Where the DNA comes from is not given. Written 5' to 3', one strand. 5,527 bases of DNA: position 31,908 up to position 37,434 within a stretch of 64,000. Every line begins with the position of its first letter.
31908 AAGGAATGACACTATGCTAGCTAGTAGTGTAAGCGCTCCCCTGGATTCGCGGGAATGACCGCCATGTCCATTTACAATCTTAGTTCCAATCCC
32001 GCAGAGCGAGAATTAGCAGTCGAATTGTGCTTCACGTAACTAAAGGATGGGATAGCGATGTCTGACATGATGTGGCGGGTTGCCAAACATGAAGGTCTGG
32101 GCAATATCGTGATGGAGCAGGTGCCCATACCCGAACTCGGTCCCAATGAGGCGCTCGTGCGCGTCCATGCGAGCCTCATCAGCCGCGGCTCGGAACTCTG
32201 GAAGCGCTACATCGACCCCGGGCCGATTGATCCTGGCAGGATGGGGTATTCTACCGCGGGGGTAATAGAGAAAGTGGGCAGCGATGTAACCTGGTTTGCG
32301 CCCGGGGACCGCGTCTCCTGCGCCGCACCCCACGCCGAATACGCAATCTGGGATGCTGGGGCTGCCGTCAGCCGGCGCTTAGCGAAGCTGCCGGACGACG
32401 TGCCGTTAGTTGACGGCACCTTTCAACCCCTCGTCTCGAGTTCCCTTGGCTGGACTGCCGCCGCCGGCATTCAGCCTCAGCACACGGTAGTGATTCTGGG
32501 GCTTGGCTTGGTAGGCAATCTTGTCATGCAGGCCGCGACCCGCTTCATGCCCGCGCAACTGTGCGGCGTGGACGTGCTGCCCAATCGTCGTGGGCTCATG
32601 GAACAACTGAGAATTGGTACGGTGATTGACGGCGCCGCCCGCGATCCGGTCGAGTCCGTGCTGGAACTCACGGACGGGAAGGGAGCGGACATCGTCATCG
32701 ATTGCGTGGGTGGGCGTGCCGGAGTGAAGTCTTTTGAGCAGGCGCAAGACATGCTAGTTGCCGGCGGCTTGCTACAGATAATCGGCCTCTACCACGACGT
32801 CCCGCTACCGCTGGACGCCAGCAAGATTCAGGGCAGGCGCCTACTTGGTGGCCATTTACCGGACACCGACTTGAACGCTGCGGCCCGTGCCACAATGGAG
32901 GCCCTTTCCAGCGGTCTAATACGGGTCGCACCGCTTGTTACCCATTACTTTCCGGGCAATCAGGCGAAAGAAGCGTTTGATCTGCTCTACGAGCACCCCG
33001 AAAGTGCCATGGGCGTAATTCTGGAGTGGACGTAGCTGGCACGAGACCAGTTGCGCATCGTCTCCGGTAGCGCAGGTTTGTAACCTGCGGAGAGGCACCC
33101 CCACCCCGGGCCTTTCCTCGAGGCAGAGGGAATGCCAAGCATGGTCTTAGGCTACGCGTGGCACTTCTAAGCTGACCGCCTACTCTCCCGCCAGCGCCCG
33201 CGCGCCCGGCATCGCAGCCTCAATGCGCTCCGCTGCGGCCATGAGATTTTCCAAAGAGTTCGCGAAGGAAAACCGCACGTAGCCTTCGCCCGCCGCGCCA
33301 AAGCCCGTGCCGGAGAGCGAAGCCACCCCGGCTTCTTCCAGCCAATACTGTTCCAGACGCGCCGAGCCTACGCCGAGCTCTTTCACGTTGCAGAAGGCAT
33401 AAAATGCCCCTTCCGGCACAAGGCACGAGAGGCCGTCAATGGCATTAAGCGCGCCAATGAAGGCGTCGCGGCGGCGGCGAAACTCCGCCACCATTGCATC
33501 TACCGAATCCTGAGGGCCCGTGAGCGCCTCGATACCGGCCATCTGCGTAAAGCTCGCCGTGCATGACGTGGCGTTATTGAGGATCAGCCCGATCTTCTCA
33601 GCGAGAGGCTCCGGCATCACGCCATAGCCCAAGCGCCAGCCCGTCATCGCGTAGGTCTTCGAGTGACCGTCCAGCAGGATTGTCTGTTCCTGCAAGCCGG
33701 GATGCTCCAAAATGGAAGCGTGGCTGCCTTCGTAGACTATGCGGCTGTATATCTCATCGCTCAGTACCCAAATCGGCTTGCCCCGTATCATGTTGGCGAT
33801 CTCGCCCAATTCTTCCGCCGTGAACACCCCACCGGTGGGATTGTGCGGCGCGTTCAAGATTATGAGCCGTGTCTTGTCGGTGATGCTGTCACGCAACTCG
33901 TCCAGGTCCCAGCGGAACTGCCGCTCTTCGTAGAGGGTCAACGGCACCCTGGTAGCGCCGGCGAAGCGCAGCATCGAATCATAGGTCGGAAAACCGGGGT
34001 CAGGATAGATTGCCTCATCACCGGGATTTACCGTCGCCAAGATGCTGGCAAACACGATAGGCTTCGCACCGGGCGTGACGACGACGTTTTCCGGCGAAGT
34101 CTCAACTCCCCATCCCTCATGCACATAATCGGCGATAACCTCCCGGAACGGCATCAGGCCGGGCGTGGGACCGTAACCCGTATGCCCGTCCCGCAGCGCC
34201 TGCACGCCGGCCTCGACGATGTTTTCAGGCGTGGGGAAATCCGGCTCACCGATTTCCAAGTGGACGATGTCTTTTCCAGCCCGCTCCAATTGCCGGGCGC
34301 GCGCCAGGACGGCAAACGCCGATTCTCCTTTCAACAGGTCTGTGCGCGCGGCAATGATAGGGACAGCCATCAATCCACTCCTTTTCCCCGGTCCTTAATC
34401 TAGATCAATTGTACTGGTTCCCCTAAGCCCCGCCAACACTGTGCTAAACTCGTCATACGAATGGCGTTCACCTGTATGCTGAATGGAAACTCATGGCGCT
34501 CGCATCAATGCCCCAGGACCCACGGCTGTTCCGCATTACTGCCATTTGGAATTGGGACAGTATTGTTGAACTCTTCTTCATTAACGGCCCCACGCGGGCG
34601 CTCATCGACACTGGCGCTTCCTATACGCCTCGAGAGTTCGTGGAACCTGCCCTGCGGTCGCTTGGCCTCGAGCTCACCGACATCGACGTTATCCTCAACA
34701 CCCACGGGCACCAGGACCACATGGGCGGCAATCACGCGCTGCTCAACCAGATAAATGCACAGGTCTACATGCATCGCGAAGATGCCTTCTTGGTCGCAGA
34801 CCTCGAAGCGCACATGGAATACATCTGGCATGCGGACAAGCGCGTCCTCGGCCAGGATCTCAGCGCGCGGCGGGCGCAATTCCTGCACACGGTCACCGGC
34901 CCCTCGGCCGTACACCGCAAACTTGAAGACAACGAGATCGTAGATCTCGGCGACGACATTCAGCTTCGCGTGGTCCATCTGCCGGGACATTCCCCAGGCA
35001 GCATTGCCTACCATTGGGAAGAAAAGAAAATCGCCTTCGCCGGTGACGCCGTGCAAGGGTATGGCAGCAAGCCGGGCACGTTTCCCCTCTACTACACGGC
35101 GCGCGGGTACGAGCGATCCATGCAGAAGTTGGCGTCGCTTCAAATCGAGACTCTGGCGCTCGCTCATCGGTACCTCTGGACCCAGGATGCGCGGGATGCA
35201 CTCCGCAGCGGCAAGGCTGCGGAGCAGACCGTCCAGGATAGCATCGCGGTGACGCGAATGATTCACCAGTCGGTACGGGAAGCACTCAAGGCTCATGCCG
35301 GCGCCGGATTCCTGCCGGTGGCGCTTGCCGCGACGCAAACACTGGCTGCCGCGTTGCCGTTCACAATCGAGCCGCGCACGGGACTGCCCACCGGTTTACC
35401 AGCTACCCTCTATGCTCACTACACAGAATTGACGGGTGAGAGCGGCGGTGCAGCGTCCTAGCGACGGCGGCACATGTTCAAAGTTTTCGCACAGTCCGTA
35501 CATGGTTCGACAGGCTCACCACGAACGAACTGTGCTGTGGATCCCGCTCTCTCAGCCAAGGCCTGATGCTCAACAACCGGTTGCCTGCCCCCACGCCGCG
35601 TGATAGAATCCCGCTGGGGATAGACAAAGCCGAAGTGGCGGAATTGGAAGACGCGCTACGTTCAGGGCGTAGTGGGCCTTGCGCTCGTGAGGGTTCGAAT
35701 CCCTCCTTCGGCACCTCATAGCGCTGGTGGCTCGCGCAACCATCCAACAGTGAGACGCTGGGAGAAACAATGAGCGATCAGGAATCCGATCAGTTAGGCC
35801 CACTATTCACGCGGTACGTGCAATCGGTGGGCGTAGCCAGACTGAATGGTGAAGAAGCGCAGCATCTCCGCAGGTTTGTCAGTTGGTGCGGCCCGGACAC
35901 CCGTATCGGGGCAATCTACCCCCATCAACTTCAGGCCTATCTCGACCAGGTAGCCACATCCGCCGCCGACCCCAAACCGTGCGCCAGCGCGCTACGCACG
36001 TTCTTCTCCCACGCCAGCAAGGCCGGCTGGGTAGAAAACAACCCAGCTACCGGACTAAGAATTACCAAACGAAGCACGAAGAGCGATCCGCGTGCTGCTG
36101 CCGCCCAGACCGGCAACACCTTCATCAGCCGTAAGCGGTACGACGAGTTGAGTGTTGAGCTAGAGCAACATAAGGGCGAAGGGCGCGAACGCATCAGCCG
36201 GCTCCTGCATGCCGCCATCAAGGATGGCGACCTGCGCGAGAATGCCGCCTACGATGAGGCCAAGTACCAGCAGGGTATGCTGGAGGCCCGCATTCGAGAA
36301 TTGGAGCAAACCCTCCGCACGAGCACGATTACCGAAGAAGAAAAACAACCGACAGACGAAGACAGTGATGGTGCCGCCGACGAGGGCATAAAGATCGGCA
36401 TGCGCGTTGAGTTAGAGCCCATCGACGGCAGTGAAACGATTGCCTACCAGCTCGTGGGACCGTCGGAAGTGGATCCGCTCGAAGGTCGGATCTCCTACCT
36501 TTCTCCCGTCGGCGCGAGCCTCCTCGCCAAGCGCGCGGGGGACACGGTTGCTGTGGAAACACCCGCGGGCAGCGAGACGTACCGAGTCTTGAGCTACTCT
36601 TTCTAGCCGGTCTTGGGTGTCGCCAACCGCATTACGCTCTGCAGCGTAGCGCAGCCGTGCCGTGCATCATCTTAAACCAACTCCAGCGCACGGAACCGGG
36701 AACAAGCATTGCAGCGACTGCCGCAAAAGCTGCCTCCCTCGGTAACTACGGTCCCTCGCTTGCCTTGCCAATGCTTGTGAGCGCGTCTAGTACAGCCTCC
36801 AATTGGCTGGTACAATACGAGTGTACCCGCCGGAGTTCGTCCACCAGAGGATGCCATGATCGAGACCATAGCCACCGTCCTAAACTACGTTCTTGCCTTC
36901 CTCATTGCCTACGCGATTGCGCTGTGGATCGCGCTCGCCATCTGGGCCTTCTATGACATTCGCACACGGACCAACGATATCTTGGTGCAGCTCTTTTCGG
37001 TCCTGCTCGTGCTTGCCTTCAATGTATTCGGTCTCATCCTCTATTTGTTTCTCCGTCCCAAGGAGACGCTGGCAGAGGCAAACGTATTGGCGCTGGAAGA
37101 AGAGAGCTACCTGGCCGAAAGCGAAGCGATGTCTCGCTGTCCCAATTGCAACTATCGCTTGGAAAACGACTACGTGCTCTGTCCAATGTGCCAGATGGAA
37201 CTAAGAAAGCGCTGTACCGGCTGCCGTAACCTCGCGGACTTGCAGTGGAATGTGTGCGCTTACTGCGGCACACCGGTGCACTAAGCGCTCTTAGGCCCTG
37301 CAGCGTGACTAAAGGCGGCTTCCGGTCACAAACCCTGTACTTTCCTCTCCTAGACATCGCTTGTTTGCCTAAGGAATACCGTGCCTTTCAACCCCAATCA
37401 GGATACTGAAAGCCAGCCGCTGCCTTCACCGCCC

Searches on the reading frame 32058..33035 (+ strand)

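Call 81: search_protein_families(library=pfam, proteins=[window:32058-33035:+], max_evalue=0.0001)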
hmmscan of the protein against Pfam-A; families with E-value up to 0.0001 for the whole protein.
window:32058-33035:+ (325 aa): 3 families
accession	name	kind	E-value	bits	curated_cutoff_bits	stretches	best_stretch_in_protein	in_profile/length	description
PF00107.32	ADH_zinc_N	-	1.9e-12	47.7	31.8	1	152-268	2-115/129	Zinc-binding dehydrogenase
PF08240.17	ADH_N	-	8.6e-07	29.6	23.5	1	28-88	1-66/104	Alcohol dehydrogenase GroES-like domain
PF13602.12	ADH_zinc_N_2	-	2.2e-06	29.1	27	1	189-310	6-123/134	Zinc-binding dehydrogenase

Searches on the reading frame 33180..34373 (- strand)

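Call 81: search_protein_families(library=pfam, proteins=[window:33180-34373:-], max_evalue=0.0001)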
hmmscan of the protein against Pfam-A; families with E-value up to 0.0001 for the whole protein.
window:33180-34373:- (397 aa): 1 family
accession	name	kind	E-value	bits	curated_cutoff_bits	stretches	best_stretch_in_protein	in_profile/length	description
PF00155.27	Aminotran_1_2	-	1.4e-64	219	19.7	1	34-384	1-361/361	Aminotransferase class I and II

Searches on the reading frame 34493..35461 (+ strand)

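Call 81: search_protein_families(library=pfam, proteins=[window:34493-35461:+], max_evalue=0.0001)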
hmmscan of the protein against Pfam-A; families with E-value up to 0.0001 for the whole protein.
window:34493-35461:+ (322 aa): 3 families
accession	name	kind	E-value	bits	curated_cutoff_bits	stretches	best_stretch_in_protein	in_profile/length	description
PF00753.33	Lactamase_B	-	2.6e-26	93.2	22.7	1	34-225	16-196/196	Metallo-beta-lactamase superfamily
PF12706.13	Lactamase_B_2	-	7.9e-07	29.3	27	1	34-271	1-190/200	Beta-lactamase superfamily domain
PF19583.5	ODP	-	3.5e-05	24.2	27.2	0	29-189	8-139/194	ODP family beta lactamase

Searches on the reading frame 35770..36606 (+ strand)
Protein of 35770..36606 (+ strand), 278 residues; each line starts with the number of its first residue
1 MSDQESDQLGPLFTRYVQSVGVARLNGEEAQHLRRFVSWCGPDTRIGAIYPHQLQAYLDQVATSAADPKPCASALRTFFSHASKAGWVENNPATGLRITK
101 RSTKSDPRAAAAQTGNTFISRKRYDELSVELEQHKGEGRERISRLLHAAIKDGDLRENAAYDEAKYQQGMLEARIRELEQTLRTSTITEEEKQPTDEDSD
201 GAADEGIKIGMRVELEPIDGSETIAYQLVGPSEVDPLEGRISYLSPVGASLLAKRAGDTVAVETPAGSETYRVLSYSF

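Call 81: search_protein_families(library=pfam, proteins=[window:35770-36606:+], max_evalue=0.0001)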
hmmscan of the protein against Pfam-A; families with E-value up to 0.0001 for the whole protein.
window:35770-36606:+ (278 aa): 2 families
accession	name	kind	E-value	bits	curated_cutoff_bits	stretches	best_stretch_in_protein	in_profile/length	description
PF01272.25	GreA_GreB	-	4.8e-20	71.8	26.9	1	206-275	5-74/77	Transcription elongation factor, GreA/GreB, C-term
PF03449.20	GreA_GreB_N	-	1.2e-18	67.5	24.5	1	119-187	3-71/71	Transcription elongation factor, N-terminal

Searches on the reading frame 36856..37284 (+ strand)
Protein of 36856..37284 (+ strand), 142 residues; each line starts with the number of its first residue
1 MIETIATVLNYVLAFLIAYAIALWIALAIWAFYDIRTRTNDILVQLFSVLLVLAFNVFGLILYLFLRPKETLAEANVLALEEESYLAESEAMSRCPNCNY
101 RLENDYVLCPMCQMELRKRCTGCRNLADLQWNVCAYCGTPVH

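Call 83: search_protein_families(library=pfam, proteins=[window:36856-37284:+], max_evalue=0.0001)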
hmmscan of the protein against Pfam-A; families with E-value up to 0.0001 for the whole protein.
window:36856-37284:+ (142 aa): 2 families
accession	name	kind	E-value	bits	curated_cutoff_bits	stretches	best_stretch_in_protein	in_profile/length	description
PF12773.13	DZR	-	2.1e-09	37.8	27.3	1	95-138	1-45/45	Double zinc ribbon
PF13248.11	Zn_ribbon_3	-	1.2e-05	25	27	0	118-140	3-25/26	zinc-ribbon domain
